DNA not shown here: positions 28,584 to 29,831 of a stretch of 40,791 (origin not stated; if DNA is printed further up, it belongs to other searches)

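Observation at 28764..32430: Paralogous, heavily sequon-decorated secreted proteins with a TasA/SipW-like signal motif: candidate subunits of an undescribed surface fibre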

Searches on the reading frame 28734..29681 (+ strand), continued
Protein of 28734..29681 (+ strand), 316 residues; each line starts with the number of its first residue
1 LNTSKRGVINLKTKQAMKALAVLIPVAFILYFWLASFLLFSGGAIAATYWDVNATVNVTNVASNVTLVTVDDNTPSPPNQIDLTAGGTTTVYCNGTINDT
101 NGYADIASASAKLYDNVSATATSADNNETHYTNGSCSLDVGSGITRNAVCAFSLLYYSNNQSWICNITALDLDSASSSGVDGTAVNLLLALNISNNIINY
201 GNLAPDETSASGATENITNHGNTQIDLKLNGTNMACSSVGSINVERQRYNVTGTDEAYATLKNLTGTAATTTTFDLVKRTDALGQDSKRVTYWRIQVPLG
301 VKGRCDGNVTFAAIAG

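Call 32: search_solved_structures(query=A1, max_evalue=10)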
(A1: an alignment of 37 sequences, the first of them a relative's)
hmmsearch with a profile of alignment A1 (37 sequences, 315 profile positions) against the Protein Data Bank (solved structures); distinct sequences matched with E-value up to 10: 0.

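Call 39: find_encoding_contigs(protein=P0002, flank=8000, max_places=1)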
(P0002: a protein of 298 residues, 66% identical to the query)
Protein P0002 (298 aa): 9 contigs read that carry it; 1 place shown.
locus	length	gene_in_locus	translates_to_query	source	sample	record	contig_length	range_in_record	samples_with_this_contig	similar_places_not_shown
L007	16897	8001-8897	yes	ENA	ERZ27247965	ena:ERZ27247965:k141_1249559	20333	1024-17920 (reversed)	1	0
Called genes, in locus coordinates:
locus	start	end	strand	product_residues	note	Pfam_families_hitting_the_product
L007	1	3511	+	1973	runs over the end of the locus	?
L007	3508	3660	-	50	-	-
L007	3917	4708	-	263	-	-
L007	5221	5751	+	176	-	-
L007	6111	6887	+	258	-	-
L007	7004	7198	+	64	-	-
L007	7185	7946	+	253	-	-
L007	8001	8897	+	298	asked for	-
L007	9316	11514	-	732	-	PF00009:GTP_EFTU, PF22042:EF-G_D2, PF03144:GTP_EFTU_D2, PF14492:EFG_III, PF03764:EFG_IV, PF00679:EFG_C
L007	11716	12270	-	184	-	PF00334:NDK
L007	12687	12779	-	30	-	-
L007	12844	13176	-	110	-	PF01200:Ribosomal_S28e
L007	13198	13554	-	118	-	PF01248:Ribosomal_L7Ae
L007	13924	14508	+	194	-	PF23023:Anti-Pycsar_Apyc1 (weak), PF00753:Lactamase_B, PF13483:Lactamase_B_3 (weak), PF19583:ODP (faint), PF12706:Lactamase_B_2 (weak)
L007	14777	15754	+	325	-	PF04015:DUF362, PF13484:Fer4_16 (faint), PF00037:Fer4 (faint), PF12837:Fer4_6 (faint), PF12838:Fer4_7 (faint)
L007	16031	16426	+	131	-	-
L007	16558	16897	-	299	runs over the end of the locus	PF00557:Peptidase_M24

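Call 40: find_encoding_contigs(protein=P0021, flank=8000, max_places=1)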
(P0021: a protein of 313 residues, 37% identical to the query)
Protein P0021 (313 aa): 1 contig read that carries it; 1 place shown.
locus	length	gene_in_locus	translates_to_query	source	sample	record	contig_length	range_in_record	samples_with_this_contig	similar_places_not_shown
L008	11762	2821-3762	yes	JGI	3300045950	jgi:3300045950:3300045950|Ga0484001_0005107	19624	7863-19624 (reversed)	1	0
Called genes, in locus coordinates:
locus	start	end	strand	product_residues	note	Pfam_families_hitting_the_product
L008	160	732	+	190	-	PF25212:HVO_A0114 (faint), PF01022:HTH_5 (weak), PF12840:HTH_20 (weak)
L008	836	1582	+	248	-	-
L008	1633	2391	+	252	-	-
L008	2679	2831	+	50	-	-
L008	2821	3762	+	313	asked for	-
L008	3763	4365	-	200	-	-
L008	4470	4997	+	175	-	-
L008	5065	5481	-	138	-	PF01894:YjbQ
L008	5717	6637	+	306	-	PF01478:Peptidase_A24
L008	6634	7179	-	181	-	PF11969:DcpS_C (weak), PF01230:HIT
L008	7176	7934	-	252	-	PF11969:DcpS_C, PF01230:HIT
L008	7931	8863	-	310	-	-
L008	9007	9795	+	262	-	PF05833:NFACT_N (faint), PF05670:NFACT-R_1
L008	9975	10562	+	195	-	PF03853:YjeF_N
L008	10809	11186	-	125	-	-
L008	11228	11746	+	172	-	-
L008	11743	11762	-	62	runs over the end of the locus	-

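Call 41: find_encoding_contigs(protein=P0029, flank=8000, max_places=1)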
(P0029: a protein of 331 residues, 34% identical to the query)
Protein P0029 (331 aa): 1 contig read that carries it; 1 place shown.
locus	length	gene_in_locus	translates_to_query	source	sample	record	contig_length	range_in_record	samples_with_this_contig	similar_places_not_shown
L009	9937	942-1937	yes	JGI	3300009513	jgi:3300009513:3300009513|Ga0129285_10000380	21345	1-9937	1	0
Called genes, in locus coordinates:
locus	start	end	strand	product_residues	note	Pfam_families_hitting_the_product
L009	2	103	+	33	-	?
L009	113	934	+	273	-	-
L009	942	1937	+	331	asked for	-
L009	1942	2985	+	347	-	-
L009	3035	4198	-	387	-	PF00999:Na_H_Exchanger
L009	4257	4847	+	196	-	-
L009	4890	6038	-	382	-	PF12256:TcdB_toxin_midN (faint), PF01839:FG-GAP (faint), PF13517:FG-GAP_3 (faint)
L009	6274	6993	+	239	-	PF00069:Pkinase, PF07714:PK_Tyr_Ser-Thr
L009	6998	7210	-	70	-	-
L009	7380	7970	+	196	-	PF18955:DUF5698, PF10035:DUF2179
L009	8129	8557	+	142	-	PF00011:HSP20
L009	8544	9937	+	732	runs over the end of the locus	PF02359:CDC48_N, PF02933:CDC48_2 (weak), PF13191:AAA_16 (weak), PF00004:AAA, PF05496:RuvB_N (weak), PF17862:AAA_lid_3, PF00004:AAA, PF17862:AAA_lid_3, +23 more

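Call 42: find_encoding_contigs(protein=P0038, flank=8000, max_places=1)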
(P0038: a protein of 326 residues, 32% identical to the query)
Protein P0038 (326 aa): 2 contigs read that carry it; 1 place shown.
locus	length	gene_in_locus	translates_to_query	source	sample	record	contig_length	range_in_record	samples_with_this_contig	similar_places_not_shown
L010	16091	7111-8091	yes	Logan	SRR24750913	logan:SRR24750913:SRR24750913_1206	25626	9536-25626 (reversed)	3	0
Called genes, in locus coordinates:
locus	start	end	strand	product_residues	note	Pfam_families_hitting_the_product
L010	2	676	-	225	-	?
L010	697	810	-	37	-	-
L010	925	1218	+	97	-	-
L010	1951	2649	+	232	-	-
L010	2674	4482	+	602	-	-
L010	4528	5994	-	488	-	PF09471:Peptidase_M64 (weak)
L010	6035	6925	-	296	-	PF02616:SMC_ScpA (weak)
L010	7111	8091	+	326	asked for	-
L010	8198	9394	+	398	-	-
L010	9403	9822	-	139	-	-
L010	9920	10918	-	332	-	-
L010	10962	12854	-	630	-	PF00270:DEAD (faint), PF04851:ResIII (weak), PF06733:DEAD_2, PF06777:HBB (faint), PF13307:Helicase_C_2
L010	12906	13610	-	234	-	PF00881:Nitroreductase, PF14512:TM1586_NiRdase (weak), PF00881:Nitroreductase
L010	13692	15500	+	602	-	PF04675:DNA_ligase_A_N, PF01068:DNA_ligase_A_M, PF04679:DNA_ligase_A_C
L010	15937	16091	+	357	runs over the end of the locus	PF00091:Tubulin, PF12327:FtsZ_C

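Call 43: search_protein_families(library=pfam, proteins=[L005:11000-11590:-, L008:3766-4365:-, L006:5094-6206:+, L009:1942-2982:+, L010:8198-9391:+, L009:113-931:+, L007:7004-7195:+, L005:11687-12226:+], max_evalue=1)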
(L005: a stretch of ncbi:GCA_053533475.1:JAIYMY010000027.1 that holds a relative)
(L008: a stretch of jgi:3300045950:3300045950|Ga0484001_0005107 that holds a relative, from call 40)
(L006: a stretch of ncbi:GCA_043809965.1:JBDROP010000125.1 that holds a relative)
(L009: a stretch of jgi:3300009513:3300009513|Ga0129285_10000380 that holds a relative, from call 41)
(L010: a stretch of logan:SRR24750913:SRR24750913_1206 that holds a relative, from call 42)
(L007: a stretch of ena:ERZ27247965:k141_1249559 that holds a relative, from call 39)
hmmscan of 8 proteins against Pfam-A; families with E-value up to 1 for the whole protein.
L005:11000-11590:- (197 aa): 1 family
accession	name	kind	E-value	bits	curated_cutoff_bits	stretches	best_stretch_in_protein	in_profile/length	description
PF12671.13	Amidase_6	-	0.0075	16.8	23.2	1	103-167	73-134/163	Putative amidase domain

L008:3766-4365:- (200 aa): 1 family
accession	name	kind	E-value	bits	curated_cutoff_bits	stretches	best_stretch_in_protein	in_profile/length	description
PF12671.13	Amidase_6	-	0.042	14.4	23.2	1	106-168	73-132/163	Putative amidase domain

L006:5094-6206:+ (371 aa): 1 family
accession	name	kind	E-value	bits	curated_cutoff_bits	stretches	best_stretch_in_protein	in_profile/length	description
PF02163.28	Peptidase_M50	-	0.086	12.6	27.2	1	238-308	4-101/221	Peptidase family M50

L009:1942-2982:+ (347 aa): 0 families

L010:8198-9391:+ (398 aa): 2 families
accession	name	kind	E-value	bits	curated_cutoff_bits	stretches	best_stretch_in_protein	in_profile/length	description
PF07705.17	CARDB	-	0.018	15.7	22.7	1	271-343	18-87/101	CARDB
PF16831.10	CssAB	-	0.043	14.6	23.6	1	302-367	39-101/129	CS6 fimbrial subunits A and B, Coli surface antigen 6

L009:113-931:+ (273 aa): 3 families
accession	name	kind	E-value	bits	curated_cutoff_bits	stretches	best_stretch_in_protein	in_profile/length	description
PF00041.27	fn3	-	0.064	13.9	25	1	54-127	3-73/84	Fibronectin type III domain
PF07920.16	DUF1684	-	0.11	13.3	25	1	158-237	21-98/139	Protein of unknown function (DUF1684)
PF12240.13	Angiomotin_C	-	0.29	11.1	23.5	1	179-239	97-156/200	Angiomotin C terminal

L007:7004-7195:+ (64 aa): 0 families

L005:11687-12226:+ (180 aa): 2 families
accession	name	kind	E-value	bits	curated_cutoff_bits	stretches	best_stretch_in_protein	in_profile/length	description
PF18933.6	PsbP_2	-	0.0012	19.3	27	1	28-66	41-83/184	PsbP-like protein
PF01789.22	PsbP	-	0.0041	17.6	23.5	1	34-83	6-45/155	PsbP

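Call 46: search_protein_families(library=ncbifam, proteins=[L005:11000-11590:-, L008:3766-4365:-, L006:5094-6206:+, L010:8198-9391:+, L005:8262-9008:+, L006:3230-4021:+, L005:7574-8158:+], max_evalue=1)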
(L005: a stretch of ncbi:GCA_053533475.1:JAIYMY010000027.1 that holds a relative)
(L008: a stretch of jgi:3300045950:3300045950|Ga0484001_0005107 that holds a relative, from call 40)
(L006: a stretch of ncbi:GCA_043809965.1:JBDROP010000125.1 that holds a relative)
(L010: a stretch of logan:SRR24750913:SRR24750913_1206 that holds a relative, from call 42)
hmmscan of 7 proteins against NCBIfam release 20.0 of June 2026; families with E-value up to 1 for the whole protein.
L005:11000-11590:- (197 aa): 3 families
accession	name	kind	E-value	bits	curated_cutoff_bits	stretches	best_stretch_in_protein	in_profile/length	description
TIGR02228.1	sigpep_I_arch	equivalog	2.2e-10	40.6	51.85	1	111-181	38-107/158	signal peptidase I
NF046067.1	SigPepSipWBacil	equivalog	3.2e-07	30.1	190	1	112-182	46-115/189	signal peptidase I SipW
TIGR02855.1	spore_yabG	equivalog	0.095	12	270.4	1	136-174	1-37/283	sporulation peptidase YabG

L008:3766-4365:- (200 aa): 2 families
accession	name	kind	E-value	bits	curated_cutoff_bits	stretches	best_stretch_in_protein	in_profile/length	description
TIGR02228.1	sigpep_I_arch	equivalog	3.5e-11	43.2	51.85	1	110-188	34-111/158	signal peptidase I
NF046067.1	SigPepSipWBacil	equivalog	1.7e-05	24.5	190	1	115-191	46-121/189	signal peptidase I SipW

L006:5094-6206:+ (371 aa): 0 families

L010:8198-9391:+ (398 aa): 2 families
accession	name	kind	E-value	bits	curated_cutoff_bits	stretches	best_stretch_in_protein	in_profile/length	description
TIGR01477.1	RIFIN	paralog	0.072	12.8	176.95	1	346-397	295-346/356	variant surface antigen, rifin family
NF033218.1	anchor_AmaP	equivalog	0.12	12.1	55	1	352-393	33-75/166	alkaline shock response membrane anchor protein AmaP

L005:8262-9008:+ (249 aa): 1 family
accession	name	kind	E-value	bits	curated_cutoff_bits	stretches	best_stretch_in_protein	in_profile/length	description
NF040502.1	PPT_acetyltrans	equivalog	0.12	12.1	300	1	14-121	64-166/183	phosphinothricin N-acetyltransferase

L006:3230-4021:+ (264 aa): 0 families

L005:7574-8158:+ (195 aa): 10 families
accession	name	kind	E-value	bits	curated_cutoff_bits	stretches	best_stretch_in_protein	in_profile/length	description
NF040939.2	trans_reg_lrs14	equivalog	1.2e-06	28.5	90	1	14-76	26-90/103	Lrs14 family HTH-type transcriptional regulator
NF033788.1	HTH_metalloreg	subfamily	5.5e-06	26.1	55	1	10-56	12-59/77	metalloregulator ArsR/SmtB family transcription factor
NF053606.1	Sta1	subfamily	3e-05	24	80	1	13-71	24-83/100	Sta1 family transcriptional regulator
NF033789.1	repress_SdpR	subfamily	0.0015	18.4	100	1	12-58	11-57/79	autorepressor SdpR family transcription factor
TIGR02337.1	HpaR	equivalog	0.0048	16.7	121.2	1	7-59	26-79/130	homoprotocatechuate degradation operon regulator HpaR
NF053756.1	MreA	equivalog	0.01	15.6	100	1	38-79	47-88/110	MreA family transcriptional regulator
NF053755.1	MsvR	equivalog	0.023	14.4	220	1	10-88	14-89/236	transcriptional factor MsvR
NF047906.1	CdPbTransRegCmtR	equivalog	0.054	13.4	150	1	13-55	25-67/104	Cd(II)/Pb(II)-sensing metalloregulatory transcriptional regulator CmtR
NF038251.1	AdcR_fam_Zn_TF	equivalog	0.062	13.5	175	1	4-59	31-86/143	zinc-dependent MarR family transcriptional regulator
TIGR02702.1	SufR_cyano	equivalog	0.071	12.8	178.8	1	13-72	5-65/208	iron-sulfur cluster biosynthesis transcriptional regulator SufR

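Call 49: find_homologous_proteins(query=A3, max_evalue=0.001)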
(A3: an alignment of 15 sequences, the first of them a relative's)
Query A3 (15 sequences) (249 aa, profile of the alignment): 474 proteins with E <= 0.001 among 5854 candidates; the best 120 are listed.
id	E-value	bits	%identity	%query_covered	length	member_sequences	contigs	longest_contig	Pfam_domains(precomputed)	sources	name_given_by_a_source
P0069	3.1e-87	310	52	91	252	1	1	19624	-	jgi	jgi:hypothetical protein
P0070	7.1e-87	309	52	90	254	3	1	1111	-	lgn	-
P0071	1.8e-86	308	52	90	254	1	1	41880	-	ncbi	-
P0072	7.1e-78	279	79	100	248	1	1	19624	-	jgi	jgi:hypothetical protein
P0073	1.6e-77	278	100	100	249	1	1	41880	-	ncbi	-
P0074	6.1e-76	273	26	97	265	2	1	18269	-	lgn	-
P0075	2.4e-74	268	31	98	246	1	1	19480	-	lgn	-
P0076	3.1e-74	268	34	96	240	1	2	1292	-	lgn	-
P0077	3.3e-74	267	32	100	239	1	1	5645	-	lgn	-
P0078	3.6e-74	267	33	91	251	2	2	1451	-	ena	-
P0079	8.9e-74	266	36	79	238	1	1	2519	-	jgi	jgi:hypothetical protein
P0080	9.1e-74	266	31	92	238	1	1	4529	-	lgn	-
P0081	1.4e-73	265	32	99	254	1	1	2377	-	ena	-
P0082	1.9e-73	265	35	99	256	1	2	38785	-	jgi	jgi:hypothetical protein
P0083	1.9e-73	265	31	100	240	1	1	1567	-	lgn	-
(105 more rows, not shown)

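Call 52: search_solved_structures(query=A4, max_evalue=10)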
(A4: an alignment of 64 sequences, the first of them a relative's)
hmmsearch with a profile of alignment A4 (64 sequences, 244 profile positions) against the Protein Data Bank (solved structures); distinct sequences matched with E-value up to 10: 2.
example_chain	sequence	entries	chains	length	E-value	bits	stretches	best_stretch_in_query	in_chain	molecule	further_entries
3r72_A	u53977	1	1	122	0.33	13.5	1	199-233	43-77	Odorant binding protein ASP5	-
6w3h_C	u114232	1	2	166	0.42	13.1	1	165-204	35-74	Transferrin receptor protein 1,Transferrin receptor protein 1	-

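Call 58: predict_structure(alignment_id=A4)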
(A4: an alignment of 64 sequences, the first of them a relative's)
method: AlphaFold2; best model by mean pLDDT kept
length: 249 residues; sequences in the alignment: 64
mean_pLDDT: 82.1   pTM: 0.71
mean pLDDT of the five models: 82.1, 78.3, 78.2, 77.6, 76.9
residues with pLDDT >= 90: 121; 70-90: 77; 50-70: 35; < 50: 16
segments of 3 or more residues with pLDDT < 50: 31-43
pLDDT, mean of each block of 10 residues (from residue 1): 85 91 59 43 54 62 81 87 70 75 94 92 66 86 91 94 91 95 91 94 94 92 94 84 89
secondary structure, 60 per line:
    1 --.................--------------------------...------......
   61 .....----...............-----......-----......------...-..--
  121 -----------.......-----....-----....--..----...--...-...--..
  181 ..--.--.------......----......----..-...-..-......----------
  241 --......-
elements in order: H3-19 E55-65 E70-84 E90-95 E101-106 H132-138 H144-147 H153-156 E165-167 E170-172 E179-182 E195-200 E205-210 E225-230 E243-248

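Call 60: fold_search(model_id=the predicted structure, library=pdb)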
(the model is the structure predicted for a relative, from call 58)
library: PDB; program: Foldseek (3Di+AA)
matches with E <= 10: 401; with E <= 0.001: 0
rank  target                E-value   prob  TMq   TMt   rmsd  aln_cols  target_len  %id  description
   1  6stw_C                3.5e-02  0.15  0.16  0.19  13.5       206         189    8  Adenovirus 15 Fiber Knob protein (released 2021-03-31)
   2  2j12_A                6.2e-02  0.15  0.17  0.21  13.3       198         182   10  Ad37 fibre head in complex with CAR D1 (released 2006-08-29)
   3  6fjn                  7.7e-02  0.12  0.16  0.19  15.4       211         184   10  Adenovirus species 26 knob protein, 0.97A (released 2019-02-06)
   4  6qpn_C                7.7e-02  0.11  0.15  0.18  13.8       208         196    7  Adenovirus species D serotype 49 Fiber-Knob (released 2020-08-26)
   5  6fjo                  9.1e-02  0.14  0.17  0.21  14.4       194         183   10  Adenovirus species 26 knob protein, very high resolution (released 2019-02-06)
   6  6qpn_E                9.1e-02  0.12  0.17  0.19  13.8       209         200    8  Adenovirus species D serotype 49 Fiber-Knob (released 2020-08-26)
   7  6qpn_D                9.6e-02  0.09  0.15  0.18  13.3       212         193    7  Adenovirus species D serotype 49 Fiber-Knob (released 2020-08-26)
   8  6qpn_A                1.0e-01  0.10  0.17  0.19  13.9       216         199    9  Adenovirus species D serotype 49 Fiber-Knob (released 2020-08-26)
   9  9fae_B                1.1e-01  0.08  0.14  0.17  14.4       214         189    9  Human adenovirus type 36 fiber knob in complex with 4-O-acetyl-3'-sialyllactose (released 2025-01-22)
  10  6qu6                  1.1e-01  0.13  0.17  0.21  15.1       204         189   11  Adenovirus Serotype 26 (Ad26) in complex with sialic acid, pH4.0 (released 2019-09-18)
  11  8oft_B                1.1e-01  0.12  0.17  0.20  13.2       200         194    8  Human adenovirus type 32 fiber-knob protein (released 2023-09-20)
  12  6stu_B                1.1e-01  0.09  0.17  0.19  13.8       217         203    7  Adenovirus 30 Fiber Knob protein (released 2020-09-16)
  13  1uxb_B                1.1e-01  0.08  0.14  0.17  14.3       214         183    8  ADENOVIRUS AD19p FIBRE HEAD in complex with sialyl-lactose (released 2004-07-01)
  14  6qpo_A                1.2e-01  0.14  0.18  0.21  13.9       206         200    8  Adenovirus species D serotype 49 Fiber-Knob KO1 mutant (released 2020-08-26)
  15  8ofv_D                1.2e-01  0.12  0.16  0.20  13.4       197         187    6  Human adenovirus type 53 fiber-knob protein complexed with sialic acid (released 2023-09-20)
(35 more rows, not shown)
